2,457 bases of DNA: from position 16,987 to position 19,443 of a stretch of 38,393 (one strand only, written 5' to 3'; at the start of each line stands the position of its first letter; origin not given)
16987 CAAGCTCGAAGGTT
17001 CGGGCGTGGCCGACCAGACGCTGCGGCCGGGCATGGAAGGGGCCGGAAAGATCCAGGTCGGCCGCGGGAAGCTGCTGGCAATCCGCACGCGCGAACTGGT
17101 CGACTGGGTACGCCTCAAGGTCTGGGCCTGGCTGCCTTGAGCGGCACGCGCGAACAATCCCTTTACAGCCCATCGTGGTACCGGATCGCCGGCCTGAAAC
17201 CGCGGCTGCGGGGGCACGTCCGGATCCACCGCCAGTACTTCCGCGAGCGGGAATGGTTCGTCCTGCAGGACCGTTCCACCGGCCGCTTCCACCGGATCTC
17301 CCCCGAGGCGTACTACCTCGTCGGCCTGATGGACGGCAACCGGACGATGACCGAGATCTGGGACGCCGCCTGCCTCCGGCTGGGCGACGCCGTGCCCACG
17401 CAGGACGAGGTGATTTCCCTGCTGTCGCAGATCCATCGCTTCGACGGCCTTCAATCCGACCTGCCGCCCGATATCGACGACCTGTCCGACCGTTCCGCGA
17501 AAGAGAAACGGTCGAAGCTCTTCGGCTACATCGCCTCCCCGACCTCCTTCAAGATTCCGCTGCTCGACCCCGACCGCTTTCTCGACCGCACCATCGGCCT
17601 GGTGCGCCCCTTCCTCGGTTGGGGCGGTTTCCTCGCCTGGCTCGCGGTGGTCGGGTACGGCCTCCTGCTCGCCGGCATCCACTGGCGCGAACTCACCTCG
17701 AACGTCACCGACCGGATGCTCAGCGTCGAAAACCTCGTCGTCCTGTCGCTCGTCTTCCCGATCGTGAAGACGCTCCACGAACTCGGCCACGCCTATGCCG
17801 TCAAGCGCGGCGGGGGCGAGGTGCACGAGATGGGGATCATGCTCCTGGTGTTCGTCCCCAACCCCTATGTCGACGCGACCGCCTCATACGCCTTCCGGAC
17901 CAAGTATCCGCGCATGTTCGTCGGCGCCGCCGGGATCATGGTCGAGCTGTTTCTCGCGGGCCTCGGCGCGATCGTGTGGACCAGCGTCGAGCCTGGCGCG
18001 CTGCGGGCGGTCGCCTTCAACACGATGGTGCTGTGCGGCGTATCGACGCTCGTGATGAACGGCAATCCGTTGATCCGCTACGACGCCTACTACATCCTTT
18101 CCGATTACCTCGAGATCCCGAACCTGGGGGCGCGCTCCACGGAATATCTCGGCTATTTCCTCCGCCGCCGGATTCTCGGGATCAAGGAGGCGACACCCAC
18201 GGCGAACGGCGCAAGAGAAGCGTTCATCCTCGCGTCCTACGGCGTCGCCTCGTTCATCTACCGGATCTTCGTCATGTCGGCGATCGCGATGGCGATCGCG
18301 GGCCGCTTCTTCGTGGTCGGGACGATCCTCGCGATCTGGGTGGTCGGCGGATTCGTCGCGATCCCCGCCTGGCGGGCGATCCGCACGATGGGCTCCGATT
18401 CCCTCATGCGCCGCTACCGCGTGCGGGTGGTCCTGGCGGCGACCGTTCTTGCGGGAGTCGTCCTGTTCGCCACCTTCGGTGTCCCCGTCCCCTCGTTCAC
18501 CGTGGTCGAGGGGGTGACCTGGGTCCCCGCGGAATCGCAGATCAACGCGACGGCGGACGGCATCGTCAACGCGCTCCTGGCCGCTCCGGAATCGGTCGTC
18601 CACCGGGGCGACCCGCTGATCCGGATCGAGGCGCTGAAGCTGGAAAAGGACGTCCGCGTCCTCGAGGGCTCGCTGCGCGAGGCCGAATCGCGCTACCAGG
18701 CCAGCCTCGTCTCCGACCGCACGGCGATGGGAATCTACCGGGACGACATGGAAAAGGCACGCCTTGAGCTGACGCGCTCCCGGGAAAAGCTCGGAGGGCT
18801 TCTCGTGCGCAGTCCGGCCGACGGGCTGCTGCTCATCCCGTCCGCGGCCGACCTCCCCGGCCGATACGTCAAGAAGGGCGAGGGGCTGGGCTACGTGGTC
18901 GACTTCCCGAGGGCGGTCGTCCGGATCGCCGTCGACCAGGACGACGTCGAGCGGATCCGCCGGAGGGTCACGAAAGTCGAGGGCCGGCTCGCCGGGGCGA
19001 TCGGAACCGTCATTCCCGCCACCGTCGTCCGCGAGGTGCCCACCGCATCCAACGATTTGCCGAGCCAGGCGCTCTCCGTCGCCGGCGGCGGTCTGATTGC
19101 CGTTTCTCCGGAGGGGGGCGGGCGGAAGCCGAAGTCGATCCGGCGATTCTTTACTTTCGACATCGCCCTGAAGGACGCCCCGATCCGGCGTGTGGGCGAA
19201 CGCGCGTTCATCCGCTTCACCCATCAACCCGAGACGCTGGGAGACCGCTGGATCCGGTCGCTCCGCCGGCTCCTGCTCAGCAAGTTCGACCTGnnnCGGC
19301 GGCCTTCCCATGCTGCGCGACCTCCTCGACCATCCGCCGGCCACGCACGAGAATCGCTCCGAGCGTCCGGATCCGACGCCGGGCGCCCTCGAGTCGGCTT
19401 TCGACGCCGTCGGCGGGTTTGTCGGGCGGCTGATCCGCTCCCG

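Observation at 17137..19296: Single polypeptide joining a PqqD/RRE-like peptide-recognition domain, an M50 intramembrane metalloprotease and a HlyD adaptor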

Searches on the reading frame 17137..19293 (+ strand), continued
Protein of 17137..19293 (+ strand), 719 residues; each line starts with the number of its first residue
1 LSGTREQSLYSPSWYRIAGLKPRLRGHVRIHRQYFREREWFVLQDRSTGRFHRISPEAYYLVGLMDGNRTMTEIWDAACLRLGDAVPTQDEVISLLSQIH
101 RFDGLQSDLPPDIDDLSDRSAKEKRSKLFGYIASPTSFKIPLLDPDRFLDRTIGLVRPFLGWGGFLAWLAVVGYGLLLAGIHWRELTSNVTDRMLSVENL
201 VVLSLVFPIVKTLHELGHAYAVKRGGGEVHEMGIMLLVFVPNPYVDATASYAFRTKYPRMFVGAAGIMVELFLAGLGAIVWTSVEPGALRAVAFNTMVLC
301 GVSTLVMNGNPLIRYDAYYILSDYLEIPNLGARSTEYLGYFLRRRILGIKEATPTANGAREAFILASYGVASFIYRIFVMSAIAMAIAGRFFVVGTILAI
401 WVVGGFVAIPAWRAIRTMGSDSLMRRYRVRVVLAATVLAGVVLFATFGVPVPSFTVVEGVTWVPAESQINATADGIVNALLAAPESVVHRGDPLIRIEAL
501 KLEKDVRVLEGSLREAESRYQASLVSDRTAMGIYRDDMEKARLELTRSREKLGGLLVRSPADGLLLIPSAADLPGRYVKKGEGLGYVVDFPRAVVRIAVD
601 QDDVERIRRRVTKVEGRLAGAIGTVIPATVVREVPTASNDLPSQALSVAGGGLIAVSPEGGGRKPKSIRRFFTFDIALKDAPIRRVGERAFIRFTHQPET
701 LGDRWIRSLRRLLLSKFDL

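Call 45: find_encoding_contigs(protein=P0108, flank=10000, max_places=1)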
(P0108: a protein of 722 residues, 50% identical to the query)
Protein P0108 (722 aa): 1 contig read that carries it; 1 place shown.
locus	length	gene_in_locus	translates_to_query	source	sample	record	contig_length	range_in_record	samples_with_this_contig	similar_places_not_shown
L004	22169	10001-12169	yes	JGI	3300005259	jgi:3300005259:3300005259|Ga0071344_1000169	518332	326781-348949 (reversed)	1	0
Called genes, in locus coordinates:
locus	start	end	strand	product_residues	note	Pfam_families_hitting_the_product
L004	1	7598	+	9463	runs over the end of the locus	-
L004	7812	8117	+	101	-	PF11950:DUF3467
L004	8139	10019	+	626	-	PF13185:GAF_2 (faint), PF01590:GAF, PF25919:BSH_CusB (faint), PF25973:BSH_CzcB (weak)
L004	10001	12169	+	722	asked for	-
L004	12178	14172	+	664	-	PF07517:SecA_DEAD, PF01043:SecA_PP_bind, PF21090:P-loop_SecA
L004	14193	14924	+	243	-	PF25973:BSH_CzcB, PF25954:Beta-barrel_RND_2 (weak)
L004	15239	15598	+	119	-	-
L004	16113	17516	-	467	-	PF00749:tRNA-synt_1c, PF19269:Anticodon_2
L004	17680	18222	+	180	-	PF02620:YceD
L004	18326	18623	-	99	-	-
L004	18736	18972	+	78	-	PF00550:PP-binding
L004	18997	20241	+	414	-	PF00109:ketoacyl-synt, PF02801:Ketoacyl-synt_C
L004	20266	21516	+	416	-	PF00464:SHMT, PF00155:Aminotran_1_2, PF01212:Beta_elim_lyase (weak)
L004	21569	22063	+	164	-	PF00383:dCMP_cyt_deam_1, PF14437:MafB19-deam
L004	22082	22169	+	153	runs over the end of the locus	PF22811:Zn_ribbon_NrdR, PF03477:ATP-cone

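Call 59: find_related_loci(query=A1, collection=genome_contigs, flank=10000)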
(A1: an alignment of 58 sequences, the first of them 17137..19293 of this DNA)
Query A1 (719 aa) in genome_contigs; peptide patterns used: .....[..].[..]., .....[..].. (x = any residue, [..] = any of these).
599 stretches matched a pattern (row limit reached: there are more); 595 encode a relative of the query (tblastn E <= 1e-3); the best 80 are kept; 80 distinct loci.
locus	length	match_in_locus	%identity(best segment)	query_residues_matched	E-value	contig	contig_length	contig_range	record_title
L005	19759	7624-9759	51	7-719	0e+0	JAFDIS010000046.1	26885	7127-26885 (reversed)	MAG: Deltaproteobacteria bacterium isolate Meg22_1618_Bin_163 Meg22_1618_Bin_163_scaffold_2016, whole genome shotgun seq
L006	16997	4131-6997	51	6-719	0e+0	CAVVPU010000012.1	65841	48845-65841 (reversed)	MAG: uncultured delta proteobacterium isolate MFD02138.bin.2.7 genome assembly, contig: contig_107917, whole genome shot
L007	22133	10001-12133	50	6-719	0e+0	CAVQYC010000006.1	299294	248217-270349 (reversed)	MAG: uncultured delta proteobacterium isolate MFD01828.bin.1.64 genome assembly, contig: contig_26251, whole genome shot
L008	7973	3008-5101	50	7-705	0e+0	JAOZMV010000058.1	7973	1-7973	MAG: Desulfuromusa sp. isolate GMC3.metabat2.84 GMC3_3775_length_7973_cov_7.154206, whole genome shotgun sequence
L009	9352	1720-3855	49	6-718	0e+0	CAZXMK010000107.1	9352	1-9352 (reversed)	MAG TPA_asm: uncultured Syntrophaceae bacterium isolate SRP278314_co2_182 genome assembly, contig: NODE_10117_length_935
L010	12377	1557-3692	48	8-719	0e+0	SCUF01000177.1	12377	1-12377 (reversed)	MAG: Betaproteobacteria bacterium isolate FW602_bin.24 FW602_bin.24-42176, whole genome shotgun sequence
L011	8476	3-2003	50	52-719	0e+0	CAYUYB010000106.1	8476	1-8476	MAG TPA_asm: uncultured Desulfobacteraceae bacterium isolate binchicken_co116_2 genome assembly, contig: NODE_9756_lengt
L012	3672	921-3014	48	7-705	0e+0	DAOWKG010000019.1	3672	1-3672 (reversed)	MAG TPA_asm: Desulfuromonadaceae bacterium isolate CSMAG_2089 CSMAG_2089_k141_1311815_length_3672_cov_11.0000, whole gen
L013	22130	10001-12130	48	9-719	0e+0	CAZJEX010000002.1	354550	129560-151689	MAG TPA_asm: uncultured Desulfobulbus sp. isolate SRP302447_co4_640 genome assembly, contig: NODE_80_length_354550_cov_7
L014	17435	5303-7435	47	6-717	0e+0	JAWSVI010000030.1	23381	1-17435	MAG: Desulfobacteraceae bacterium isolate PJM12_PCL_del1 B9PCLJ1_contig_186, whole genome shotgun sequence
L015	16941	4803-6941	46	7-719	0e+0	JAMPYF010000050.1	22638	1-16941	MAG: Sulfuritalea sp. isolate R2F_R2FSRR_metabat.66 R2F_C1156, whole genome shotgun sequence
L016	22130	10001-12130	46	8-719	0e+0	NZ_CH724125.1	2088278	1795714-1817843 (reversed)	Neptuniibacter caesariensis strain MED92 scf_1099521380394, whole genome shotgun sequence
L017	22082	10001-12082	50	8-702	0e+0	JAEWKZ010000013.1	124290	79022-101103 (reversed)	MAG: Proteobacteria bacterium isolate OH_PBrB_69 k127_124157, whole genome shotgun sequence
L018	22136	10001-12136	43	7-719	0e+0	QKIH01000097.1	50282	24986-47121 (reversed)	MAG: Desulfobulbaceae bacterium isolate SZUA-575 scaffold_1580, whole genome shotgun sequence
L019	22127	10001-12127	46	11-719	0e+0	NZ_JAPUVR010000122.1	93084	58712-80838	MAG: Accumulibacter sp. isolate MAG Bin228 bin228_20, whole genome shotgun sequence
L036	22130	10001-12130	44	8-717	0e+0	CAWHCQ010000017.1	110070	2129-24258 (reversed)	MAG: uncultured Gammaproteobacteria bacterium isolate MFD03551.bin.2.59 genome assembly, contig: contig_28152, whole gen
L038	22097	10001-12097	45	8-706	0e+0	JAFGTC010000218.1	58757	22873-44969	MAG: Candidatus Omnitrophota bacterium isolate Zod_Metabat.949 k87_10260036, whole genome shotgun sequence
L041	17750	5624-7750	44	8-717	0e+0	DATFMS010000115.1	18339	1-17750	MAG TPA_asm: Burkholderiales bacterium isolate SMAG_U9231 k141_208234, whole genome shotgun sequence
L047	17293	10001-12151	42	3-719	0e+0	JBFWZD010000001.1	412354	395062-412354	MAG: Nitrospira sp. isolate CA_2019_TPBS_18 NODE_153_length_412354_cov_11.509236_TPBS, whole genome shotgun sequence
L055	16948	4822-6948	44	7-717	0e+0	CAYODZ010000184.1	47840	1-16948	MAG TPA_asm: uncultured Gammaproteobacteria bacterium isolate binchicken_co31_113 genome assembly, contig: k141_3408070,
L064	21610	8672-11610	44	1-719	0e+0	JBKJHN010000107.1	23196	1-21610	MAG: Ramlibacter sp. isolate ant_bin.111 S1Ck117_890633_flag_0_multi_40.0000_len_23196, whole genome shotgun sequence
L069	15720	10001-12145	43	4-717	0e+0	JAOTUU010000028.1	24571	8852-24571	MAG: Gammaproteobacteria bacterium isolate 13_May_SF_Bin22 13_May_SF_Bin22_scaffold_1308_c1, whole genome shotgun sequen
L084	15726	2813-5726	43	8-719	0e+0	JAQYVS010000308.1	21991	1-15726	MAG: Desulfofustis sp. isolate SG_15_bin11 SG_15_bin.11.orig_15_k141_916848, whole genome shotgun sequence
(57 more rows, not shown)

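Call 86: search_protein_families(library=ncbifam, proteins=[L047:2735-3334:+, L038:12648-13247:+, L064:14977-15576:+], max_evalue=1)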
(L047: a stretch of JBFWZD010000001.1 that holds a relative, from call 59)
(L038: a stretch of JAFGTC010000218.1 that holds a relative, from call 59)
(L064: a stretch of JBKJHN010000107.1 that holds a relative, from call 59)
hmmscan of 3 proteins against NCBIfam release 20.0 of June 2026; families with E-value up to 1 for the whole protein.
L047:2735-3334:+ (200 aa): 1 family
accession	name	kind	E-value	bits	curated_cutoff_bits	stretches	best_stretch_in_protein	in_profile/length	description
NF012209.1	LEPR-8K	domain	6.9e-06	25.5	17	1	33-50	1-18/24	LEPR-XLL domain-containing protein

L038:12648-13247:+ (200 aa): 1 family
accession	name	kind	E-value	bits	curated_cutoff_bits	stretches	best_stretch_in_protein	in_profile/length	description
NF012209.1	LEPR-8K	domain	0.00023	20.6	17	1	65-77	2-14/24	LEPR-XLL domain-containing protein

L064:14977-15576:+ (200 aa): 4 families
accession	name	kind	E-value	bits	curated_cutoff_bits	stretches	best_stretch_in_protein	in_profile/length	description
NF012209.1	LEPR-8K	domain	8.3e-06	25.2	17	1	52-68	2-18/24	LEPR-XLL domain-containing protein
NF050046.1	PueAB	exception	0.035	12.5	670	1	120-178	389-445/616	polyurethane esterase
NF007994.0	PRK10719.1-5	equivalog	0.044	12.7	952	1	90-175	82-163/473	ethanolamine ammonia-lyase reactivating factor EutA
TIGR02619.1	TIGR02619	domain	0.12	12.3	37.45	1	55-142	33-120/149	putative CRISPR-associated protein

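Call 90: search_protein_families(library=ncbifam, proteins=[L041:12301-12900:+, L055:10063-10662:+, L084:8746-9345:+, L036:15191-15790:+, L069:15205-15720:+], max_evalue=0.1)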
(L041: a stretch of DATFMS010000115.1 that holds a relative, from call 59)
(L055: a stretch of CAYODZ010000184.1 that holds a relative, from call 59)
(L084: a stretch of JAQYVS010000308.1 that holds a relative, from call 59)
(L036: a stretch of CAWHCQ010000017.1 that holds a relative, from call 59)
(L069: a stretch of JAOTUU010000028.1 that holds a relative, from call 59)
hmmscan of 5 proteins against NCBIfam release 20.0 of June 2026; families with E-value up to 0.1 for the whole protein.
L041:12301-12900:+ (200 aa): 1 family
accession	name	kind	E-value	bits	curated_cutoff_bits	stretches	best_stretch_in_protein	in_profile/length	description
NF012209.1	LEPR-8K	domain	6.2e-08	31.9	17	1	77-96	2-21/24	LEPR-XLL domain-containing protein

L055:10063-10662:+ (200 aa): 1 family
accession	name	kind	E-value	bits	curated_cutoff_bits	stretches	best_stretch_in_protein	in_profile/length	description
NF012209.1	LEPR-8K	domain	6.9e-08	31.8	17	1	99-118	2-21/24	LEPR-XLL domain-containing protein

L084:8746-9345:+ (200 aa): 1 family
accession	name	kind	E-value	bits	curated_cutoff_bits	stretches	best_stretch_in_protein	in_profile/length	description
NF012209.1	LEPR-8K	domain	1.7e-05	24.2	17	1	16-31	2-17/24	LEPR-XLL domain-containing protein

L036:15191-15790:+ (200 aa): 1 family
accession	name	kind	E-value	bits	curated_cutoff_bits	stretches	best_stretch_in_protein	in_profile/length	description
NF012209.1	LEPR-8K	domain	0.00026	20.5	17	1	19-31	2-14/24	LEPR-XLL domain-containing protein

L069:15205-15720:+ (172 aa): 1 family
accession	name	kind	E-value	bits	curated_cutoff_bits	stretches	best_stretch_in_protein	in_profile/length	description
NF012209.1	LEPR-8K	domain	2.6e-08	33.1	17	1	61-77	2-18/24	LEPR-XLL domain-containing protein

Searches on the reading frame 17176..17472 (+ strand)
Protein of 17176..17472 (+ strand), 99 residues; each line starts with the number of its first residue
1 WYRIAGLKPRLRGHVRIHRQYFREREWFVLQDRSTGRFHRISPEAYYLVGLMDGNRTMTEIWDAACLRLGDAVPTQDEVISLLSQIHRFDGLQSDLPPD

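Call 101: search_solved_structures(query=A6, max_evalue=10, show_alignments=2)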
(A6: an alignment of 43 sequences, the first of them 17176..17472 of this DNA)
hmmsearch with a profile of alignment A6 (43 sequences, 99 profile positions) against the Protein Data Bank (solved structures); distinct sequences matched with E-value up to 10: 5.
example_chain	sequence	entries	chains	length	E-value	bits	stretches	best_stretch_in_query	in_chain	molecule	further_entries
3g2b_A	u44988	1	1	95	0.017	18.3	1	9-92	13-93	Coenzyme PQQ synthesis protein D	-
5sxy_A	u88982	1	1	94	0.29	14.3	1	35-92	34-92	Bifunctional coenzyme PQQ synthesis protein C/D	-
5bvl_A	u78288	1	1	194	1.5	12.1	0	32-95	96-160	designed TIM barrel sTIM11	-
6yqy_A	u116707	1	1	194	1.5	12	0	32-95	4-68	de novo designed TIM barrel sTIM11noCys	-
7a8s_A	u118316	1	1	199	2.8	11.2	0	32-95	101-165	sTIM11_h3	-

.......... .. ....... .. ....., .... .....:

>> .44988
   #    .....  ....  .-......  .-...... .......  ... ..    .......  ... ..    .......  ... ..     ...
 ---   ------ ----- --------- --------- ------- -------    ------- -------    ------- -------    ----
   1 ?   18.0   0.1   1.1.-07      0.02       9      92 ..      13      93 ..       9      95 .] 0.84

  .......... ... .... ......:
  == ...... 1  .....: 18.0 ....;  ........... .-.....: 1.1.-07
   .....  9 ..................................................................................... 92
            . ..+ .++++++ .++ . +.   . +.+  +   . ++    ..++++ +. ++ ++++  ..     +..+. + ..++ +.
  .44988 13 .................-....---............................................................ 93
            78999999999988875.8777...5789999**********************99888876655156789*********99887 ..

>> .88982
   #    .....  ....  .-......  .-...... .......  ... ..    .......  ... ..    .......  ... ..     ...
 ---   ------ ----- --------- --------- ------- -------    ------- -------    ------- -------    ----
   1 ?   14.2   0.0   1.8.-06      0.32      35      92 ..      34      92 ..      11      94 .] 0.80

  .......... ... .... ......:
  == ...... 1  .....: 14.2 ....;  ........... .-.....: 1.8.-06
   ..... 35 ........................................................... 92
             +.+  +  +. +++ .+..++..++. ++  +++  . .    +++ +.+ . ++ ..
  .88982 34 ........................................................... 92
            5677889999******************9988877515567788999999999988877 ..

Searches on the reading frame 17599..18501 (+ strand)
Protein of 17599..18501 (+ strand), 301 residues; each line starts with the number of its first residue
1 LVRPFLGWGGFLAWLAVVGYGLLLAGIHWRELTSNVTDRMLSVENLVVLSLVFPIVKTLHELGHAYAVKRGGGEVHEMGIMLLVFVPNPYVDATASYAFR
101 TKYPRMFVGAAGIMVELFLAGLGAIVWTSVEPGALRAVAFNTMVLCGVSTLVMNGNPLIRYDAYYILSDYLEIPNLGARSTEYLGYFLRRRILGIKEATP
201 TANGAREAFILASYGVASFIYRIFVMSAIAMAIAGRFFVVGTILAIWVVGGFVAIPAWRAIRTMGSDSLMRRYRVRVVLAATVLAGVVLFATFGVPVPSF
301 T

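Call 9: search_protein_families(library=pfam, proteins=[window:17599-18501:+], max_evalue=10)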
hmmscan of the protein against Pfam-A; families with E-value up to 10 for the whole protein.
window:17599-18501:+ (301 aa): 2 families
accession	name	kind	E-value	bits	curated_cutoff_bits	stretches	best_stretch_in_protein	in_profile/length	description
PF02163.28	Peptidase_M50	-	0.0012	18.7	27.2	1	50-196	3-106/221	Peptidase family M50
PF24365.1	DUF7521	-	5.1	7.9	27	1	240-288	2-51/82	Family of unknown function (DUF7521)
